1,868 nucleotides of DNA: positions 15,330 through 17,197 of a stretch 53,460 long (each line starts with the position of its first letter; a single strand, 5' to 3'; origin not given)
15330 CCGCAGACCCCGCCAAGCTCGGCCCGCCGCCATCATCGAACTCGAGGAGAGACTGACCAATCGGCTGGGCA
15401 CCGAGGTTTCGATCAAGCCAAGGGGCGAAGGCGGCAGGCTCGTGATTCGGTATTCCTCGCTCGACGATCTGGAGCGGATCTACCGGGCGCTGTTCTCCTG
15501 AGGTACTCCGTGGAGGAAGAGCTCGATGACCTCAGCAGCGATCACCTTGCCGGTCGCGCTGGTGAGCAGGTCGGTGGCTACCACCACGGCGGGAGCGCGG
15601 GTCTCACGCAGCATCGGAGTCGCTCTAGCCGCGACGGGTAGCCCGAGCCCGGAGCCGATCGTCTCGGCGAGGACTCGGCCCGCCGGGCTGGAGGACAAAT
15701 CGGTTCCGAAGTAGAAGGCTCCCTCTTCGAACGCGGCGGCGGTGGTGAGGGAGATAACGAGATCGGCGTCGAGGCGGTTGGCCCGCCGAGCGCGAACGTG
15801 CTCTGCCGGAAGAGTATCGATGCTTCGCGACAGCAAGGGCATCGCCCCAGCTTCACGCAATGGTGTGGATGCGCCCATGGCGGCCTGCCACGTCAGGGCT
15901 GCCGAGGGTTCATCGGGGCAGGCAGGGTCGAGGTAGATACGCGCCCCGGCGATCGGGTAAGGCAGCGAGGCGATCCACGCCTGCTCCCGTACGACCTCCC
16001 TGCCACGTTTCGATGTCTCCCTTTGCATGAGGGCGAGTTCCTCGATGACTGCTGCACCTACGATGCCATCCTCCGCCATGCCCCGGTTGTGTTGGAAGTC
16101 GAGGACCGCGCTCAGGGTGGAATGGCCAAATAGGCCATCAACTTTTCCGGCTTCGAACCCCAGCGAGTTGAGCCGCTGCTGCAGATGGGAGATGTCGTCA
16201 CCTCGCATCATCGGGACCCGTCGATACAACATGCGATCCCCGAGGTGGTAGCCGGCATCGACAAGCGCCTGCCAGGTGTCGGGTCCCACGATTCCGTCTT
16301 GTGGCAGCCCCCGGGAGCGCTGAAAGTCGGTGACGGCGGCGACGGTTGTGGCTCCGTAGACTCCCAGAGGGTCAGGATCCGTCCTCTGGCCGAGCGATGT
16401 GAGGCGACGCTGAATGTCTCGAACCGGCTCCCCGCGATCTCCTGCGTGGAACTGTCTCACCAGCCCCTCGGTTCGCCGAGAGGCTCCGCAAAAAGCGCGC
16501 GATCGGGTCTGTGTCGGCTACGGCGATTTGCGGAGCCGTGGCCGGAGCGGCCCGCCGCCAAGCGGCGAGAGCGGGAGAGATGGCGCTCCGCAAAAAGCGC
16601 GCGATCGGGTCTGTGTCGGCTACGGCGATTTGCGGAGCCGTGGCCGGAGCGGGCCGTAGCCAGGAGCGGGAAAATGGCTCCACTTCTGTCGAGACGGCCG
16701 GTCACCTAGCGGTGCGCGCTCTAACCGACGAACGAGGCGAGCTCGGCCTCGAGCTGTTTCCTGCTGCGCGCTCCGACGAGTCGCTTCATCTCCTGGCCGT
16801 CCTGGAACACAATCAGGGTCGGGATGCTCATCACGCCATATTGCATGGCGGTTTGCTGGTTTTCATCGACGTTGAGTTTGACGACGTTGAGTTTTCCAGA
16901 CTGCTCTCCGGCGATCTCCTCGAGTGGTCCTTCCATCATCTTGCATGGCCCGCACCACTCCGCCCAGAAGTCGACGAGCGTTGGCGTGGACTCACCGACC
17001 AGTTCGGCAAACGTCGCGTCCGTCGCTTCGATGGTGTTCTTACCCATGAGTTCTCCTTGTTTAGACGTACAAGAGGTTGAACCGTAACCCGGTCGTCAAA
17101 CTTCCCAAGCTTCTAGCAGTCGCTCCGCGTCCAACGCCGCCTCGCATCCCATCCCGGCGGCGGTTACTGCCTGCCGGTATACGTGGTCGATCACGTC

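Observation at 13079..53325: Dispersed ~100-nt hairpin-repeat family: six loci in 53 kb, each just after a stop codon and co-oriented with the upstream gene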

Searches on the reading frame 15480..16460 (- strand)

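Call 13: search_protein_families(library=pfam, proteins=[window:15480-16460:-])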
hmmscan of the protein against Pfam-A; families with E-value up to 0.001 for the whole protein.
window:15480-16460:- (326 aa): 2 families
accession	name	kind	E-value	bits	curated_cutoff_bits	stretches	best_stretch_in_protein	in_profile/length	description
PF01471.23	PG_binding_1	-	4.8e-36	123.2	23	2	9-66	1-57/57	Putative peptidoglycan binding domain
PF09374.15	PG_binding_3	-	2.4e-07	31.3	24.6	0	52-72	17-37/76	Predicted Peptidoglycan domain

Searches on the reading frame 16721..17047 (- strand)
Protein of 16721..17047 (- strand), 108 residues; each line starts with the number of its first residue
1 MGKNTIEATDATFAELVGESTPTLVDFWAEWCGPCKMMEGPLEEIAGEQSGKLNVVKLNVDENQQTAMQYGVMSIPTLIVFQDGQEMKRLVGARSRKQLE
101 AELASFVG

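Call 13: search_protein_families(library=pfam, proteins=[window:16721-17047:-])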
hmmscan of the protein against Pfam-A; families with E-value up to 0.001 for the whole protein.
window:16721-17047:- (108 aa): 6 families
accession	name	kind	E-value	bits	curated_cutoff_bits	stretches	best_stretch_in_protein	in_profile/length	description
PF00085.26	Thioredoxin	-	2.8e-30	104.8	23.5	1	5-103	2-101/103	Thioredoxin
PF13098.12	Thioredoxin_2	-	5.8e-10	39.9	27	1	18-103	3-104/104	Thioredoxin-like domain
PF13905.12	Thioredoxin_8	-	1.4e-06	29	27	0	22-68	3-51/94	Thioredoxin-like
PF13192.12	Thioredoxin_3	-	3.3e-05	24.3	24.8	1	32-80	10-55/76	Thioredoxin domain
PF00578.27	AhpC-TSA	-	0.00017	22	26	1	9-107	16-114/124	AhpC/TSA family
PF14595.12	Thioredoxin_9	-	0.00022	21.6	25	1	23-87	44-110/129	Thioredoxin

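Call 20: find_encoding_contigs(protein=window:16721-17047:-, flank=10000, max_places=6)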
Protein window:16721-17047:- (108 aa): 23 contigs read that carry it; 6 places shown.
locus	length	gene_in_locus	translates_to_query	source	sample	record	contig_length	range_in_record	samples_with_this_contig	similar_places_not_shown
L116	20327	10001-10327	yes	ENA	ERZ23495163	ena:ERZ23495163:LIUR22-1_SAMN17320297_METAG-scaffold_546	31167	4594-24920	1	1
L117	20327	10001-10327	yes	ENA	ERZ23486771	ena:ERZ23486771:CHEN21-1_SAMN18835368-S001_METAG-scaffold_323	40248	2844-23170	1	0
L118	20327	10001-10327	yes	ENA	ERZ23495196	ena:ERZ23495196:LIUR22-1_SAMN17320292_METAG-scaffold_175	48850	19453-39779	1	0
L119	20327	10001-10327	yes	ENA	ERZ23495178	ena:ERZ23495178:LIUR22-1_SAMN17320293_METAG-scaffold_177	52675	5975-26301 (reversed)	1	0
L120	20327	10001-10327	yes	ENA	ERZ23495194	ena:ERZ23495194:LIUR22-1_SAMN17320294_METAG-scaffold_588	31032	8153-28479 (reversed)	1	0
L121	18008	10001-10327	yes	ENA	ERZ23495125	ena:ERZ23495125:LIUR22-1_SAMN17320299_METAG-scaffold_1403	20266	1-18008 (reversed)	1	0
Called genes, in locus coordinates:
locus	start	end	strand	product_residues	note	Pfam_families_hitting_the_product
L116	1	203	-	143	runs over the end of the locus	PF01161:PBP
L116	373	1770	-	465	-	PF01743:PolyA_pol, PF12627:PolyA_pol_RNAbd, PF01966:HD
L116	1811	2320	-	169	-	PF00075:RNase_H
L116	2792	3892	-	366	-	PF00437:T2SSE, PF13191:AAA_16 (weak)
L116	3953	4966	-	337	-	PF00850:Hist_deacetyl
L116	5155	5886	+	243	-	PF00583:Acetyltransf_1, PF13673:Acetyltransf_10 (weak), PF08445:FR47 (weak), PF13508:Acetyltransf_7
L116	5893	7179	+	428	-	-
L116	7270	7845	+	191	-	PF04542:Sigma70_r2, PF08281:Sigma70_r4_2, PF04545:Sigma70_r4 (weak)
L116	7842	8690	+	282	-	-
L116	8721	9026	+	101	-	-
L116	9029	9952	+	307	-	PF00890:FAD_binding_2 (faint), PF01266:DAO (faint), PF03486:HI0933_like (faint), PF07992:Pyr_redox_2, PF12831:FAD_oxidored (faint), PF13738:Pyr_redox_3, PF00070:Pyr_redox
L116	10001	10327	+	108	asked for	PF00085:Thioredoxin, PF13098:Thioredoxin_2, PF13905:Thioredoxin_8 (faint)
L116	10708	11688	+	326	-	PF01471:PG_binding_1, PF09374:PG_binding_3 (faint), PF01471:PG_binding_1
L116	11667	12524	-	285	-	PF02195:ParB_N, PF17762:HTH_ParB, PF23552:ParB_C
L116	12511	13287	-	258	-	PF00142:Fer4_NifH, PF01656:CbiA, PF02374:ArsA_ATPase (faint), PF06564:CBP_BcsQ, PF09140:MipZ, PF10609:ParA, PF13614:AAA_31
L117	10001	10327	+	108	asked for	PF00085:Thioredoxin, PF13098:Thioredoxin_2, PF13905:Thioredoxin_8 (faint)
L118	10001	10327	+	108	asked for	PF00085:Thioredoxin, PF13098:Thioredoxin_2, PF13905:Thioredoxin_8 (faint)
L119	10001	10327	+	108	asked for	PF00085:Thioredoxin, PF13098:Thioredoxin_2, PF13905:Thioredoxin_8 (faint)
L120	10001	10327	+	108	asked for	PF00085:Thioredoxin, PF13098:Thioredoxin_2, PF13905:Thioredoxin_8 (faint)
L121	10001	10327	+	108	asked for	PF00085:Thioredoxin, PF13098:Thioredoxin_2, PF13905:Thioredoxin_8 (faint)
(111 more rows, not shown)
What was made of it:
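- One frame of the element is open, and some gene callers extend rsmG through element A (call 20).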
